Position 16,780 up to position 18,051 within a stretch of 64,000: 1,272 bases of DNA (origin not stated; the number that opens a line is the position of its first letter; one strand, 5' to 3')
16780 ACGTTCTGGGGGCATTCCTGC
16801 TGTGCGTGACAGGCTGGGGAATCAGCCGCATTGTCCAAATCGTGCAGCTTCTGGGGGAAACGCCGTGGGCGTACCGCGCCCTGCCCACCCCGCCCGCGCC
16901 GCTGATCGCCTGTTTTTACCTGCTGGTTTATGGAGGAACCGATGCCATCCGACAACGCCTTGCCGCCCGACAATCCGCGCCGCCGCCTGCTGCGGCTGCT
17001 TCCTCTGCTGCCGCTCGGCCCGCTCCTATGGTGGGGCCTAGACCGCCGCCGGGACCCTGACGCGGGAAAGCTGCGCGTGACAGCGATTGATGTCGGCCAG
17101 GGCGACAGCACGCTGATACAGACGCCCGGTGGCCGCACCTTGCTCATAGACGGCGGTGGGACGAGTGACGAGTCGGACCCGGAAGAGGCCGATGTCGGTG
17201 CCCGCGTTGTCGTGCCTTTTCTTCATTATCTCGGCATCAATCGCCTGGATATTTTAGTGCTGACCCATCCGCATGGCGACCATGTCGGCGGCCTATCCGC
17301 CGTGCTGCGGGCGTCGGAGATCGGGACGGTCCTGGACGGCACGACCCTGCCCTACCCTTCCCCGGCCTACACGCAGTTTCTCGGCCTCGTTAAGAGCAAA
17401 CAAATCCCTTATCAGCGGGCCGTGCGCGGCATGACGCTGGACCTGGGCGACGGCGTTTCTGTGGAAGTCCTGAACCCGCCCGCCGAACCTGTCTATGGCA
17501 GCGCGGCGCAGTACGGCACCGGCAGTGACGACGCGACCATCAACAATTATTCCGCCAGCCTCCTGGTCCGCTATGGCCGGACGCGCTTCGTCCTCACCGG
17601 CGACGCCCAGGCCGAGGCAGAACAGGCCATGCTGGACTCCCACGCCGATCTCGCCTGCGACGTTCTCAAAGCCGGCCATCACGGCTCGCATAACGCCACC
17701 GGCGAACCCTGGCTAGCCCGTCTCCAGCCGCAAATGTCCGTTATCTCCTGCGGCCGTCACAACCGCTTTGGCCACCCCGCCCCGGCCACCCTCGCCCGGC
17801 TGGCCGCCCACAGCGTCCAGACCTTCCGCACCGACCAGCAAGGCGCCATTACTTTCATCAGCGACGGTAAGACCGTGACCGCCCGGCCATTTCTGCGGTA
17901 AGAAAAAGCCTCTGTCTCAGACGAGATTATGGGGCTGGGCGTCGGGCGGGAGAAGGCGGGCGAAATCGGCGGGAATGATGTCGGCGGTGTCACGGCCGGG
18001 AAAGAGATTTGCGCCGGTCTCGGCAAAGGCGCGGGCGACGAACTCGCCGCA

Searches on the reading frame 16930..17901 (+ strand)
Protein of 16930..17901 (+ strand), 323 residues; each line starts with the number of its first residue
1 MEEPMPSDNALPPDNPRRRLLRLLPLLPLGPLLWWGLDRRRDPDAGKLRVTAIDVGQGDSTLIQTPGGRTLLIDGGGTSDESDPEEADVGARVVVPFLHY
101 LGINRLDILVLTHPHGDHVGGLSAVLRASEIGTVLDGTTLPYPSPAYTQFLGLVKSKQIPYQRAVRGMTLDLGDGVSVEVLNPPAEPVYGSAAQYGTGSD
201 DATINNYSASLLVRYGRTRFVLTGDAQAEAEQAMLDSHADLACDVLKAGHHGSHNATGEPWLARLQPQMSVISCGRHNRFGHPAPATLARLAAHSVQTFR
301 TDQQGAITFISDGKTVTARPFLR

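Call 9: search_protein_families(library=pfam, proteins=[window:16930-17901:+])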
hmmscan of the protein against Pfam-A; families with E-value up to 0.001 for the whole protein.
window:16930-17901:+ (323 aa): 2 families
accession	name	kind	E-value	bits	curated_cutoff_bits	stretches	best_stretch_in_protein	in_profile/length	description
PF00753.33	Lactamase_B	-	6.6e-23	82.1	22.7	1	54-275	2-195/196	Metallo-beta-lactamase superfamily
PF12706.13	Lactamase_B_2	-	8.8e-05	22.6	27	1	102-232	27-149/200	Beta-lactamase superfamily domain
